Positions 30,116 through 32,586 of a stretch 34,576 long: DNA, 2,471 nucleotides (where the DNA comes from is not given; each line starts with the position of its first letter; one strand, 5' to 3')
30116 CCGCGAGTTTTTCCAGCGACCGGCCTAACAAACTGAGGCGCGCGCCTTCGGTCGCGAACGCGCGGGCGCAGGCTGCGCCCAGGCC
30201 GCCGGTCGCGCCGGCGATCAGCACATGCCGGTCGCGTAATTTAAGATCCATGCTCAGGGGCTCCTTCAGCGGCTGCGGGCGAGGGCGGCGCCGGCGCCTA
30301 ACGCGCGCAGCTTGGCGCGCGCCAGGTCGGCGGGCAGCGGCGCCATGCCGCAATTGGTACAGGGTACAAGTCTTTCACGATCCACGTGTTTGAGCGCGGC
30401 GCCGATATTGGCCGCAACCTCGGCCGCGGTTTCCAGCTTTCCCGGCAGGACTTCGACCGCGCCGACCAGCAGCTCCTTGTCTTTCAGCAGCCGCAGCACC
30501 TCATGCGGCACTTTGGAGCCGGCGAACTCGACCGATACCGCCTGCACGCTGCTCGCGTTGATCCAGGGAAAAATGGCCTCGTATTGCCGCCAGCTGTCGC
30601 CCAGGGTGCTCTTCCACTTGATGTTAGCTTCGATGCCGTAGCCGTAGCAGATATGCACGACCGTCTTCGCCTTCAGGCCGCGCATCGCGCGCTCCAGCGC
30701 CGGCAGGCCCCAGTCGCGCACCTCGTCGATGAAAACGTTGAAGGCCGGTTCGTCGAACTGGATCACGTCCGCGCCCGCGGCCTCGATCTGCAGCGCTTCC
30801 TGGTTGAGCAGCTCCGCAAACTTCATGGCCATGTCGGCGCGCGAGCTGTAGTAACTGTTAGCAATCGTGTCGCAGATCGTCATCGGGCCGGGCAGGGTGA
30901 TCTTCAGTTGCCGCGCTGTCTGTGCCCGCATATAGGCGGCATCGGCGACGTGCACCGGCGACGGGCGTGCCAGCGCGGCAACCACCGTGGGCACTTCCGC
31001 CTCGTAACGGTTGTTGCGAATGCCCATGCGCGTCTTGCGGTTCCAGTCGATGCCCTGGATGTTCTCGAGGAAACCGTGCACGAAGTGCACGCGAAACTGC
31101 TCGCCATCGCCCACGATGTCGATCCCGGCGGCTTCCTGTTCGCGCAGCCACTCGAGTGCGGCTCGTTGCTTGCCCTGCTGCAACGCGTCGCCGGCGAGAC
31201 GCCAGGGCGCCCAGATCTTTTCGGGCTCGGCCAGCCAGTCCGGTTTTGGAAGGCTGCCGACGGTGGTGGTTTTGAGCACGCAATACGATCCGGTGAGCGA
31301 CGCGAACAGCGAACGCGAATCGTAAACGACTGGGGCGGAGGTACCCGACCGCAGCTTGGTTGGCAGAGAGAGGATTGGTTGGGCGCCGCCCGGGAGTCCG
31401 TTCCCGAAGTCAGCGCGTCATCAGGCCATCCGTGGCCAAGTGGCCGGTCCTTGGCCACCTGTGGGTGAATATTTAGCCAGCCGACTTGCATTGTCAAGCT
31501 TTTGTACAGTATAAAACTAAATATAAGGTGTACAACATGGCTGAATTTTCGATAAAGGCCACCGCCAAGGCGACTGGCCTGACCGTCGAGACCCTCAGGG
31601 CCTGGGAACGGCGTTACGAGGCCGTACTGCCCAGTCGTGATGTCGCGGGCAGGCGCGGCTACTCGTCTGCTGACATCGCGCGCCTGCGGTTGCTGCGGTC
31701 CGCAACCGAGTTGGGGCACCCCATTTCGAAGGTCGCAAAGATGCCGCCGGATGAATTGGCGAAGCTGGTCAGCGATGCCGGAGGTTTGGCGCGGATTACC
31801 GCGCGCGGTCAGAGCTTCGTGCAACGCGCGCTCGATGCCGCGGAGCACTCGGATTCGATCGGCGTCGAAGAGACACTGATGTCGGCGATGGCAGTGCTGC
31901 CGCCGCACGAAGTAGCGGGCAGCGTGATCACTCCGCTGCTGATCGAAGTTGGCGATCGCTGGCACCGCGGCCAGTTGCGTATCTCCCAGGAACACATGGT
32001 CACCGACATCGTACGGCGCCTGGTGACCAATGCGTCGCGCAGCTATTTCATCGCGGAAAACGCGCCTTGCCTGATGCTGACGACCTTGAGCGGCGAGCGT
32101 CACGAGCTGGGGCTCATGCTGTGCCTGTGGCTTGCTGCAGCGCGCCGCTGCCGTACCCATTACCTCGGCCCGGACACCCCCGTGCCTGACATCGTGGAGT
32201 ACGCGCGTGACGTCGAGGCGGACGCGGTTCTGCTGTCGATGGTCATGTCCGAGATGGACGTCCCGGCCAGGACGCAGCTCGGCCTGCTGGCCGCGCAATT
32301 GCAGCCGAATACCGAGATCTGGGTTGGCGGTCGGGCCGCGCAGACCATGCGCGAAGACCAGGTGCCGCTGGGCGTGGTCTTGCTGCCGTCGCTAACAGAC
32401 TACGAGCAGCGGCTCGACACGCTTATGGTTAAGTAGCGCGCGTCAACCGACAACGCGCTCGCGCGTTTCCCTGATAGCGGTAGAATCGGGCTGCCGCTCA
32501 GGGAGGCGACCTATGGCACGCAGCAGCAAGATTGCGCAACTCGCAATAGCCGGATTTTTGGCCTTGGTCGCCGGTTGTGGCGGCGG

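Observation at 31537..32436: CarH/LitR-type light- and AdoCbl-sensing regulator, not linked to carotenoid or photolyase genes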

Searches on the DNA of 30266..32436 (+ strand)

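Call 11: search_rna_families(source=window, start=31150, end=31650, threshold=evalue, max_evalue=10)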
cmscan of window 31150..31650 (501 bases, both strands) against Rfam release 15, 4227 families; matches with E-value up to 10: 1.
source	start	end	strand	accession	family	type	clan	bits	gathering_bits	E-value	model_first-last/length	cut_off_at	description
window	31381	31465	+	RF02959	DUF3085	Cis-reg;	-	13.4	40.6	9.5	1-76/76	no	DUF3085 RNA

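Call 19: search_rna_families(sources=[L011, L017, L023, L007, L051, L058, L063, L067, L074, L005], threshold=gathering)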
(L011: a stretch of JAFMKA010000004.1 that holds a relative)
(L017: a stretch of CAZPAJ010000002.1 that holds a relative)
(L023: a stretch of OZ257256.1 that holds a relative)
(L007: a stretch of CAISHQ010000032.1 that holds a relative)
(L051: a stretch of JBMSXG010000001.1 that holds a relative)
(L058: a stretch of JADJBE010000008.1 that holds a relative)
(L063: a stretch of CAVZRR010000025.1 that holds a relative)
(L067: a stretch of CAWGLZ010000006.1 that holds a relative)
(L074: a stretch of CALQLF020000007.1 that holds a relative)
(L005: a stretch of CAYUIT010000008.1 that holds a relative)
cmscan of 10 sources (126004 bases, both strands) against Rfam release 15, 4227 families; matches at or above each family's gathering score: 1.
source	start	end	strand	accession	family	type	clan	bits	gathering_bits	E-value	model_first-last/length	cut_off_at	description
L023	6949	7222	+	RF00174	Cobalamin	Cis-reg; riboswitch;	CL00101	80.5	31.5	6.4e-18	1-189/189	no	Cobalamin riboswitch aptamer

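Call 34: search_rna_families(sources=[L027, L055, L015, L005, L046, L054, L061, L019, L033, L026, L030, L059, L060], threshold=gathering)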
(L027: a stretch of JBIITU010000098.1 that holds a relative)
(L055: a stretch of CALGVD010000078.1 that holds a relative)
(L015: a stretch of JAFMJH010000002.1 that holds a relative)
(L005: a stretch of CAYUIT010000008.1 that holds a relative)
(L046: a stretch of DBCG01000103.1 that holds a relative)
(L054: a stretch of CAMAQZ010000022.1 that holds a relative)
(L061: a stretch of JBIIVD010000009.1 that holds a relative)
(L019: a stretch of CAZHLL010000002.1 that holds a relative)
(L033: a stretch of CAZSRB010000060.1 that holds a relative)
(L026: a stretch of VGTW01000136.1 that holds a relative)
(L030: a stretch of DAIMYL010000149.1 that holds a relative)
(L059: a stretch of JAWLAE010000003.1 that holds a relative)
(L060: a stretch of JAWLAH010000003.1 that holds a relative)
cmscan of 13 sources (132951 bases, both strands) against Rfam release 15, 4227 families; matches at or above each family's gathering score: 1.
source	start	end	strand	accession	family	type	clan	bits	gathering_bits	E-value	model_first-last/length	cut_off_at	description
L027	3888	4132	+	RF00174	Cobalamin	Cis-reg; riboswitch;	CL00101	97.8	31.5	7.4e-23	1-189/189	no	Cobalamin riboswitch aptamer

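Call 57: search_rna_families(sources=[L083, L084], threshold=gathering)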
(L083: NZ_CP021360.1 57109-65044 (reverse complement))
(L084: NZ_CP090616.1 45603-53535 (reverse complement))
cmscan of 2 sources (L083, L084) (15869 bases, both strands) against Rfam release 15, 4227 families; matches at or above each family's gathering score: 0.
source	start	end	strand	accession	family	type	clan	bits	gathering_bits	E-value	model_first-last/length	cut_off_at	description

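Call 91: search_rna_families(sources=[L090, L091], threshold=gathering)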
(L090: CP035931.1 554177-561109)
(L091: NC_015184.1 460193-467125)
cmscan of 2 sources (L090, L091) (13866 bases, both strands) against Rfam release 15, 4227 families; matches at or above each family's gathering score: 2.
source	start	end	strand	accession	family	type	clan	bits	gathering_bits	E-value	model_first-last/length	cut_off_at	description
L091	1674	1886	+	RF00174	Cobalamin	Cis-reg; riboswitch;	CL00101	135.6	31.5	1.1e-34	1-189/189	no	Cobalamin riboswitch aptamer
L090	5012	5098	+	RF01695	C4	Gene; antisense;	CL00128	65.1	45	5.1e-11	1-87/87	no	C4 antisense RNA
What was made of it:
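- Tried and rejected: Absent in the Acidovorax, Vibrio and A. baumannii plasmid loci (calls 57, 91) and present in Agrobacterium (call 91).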
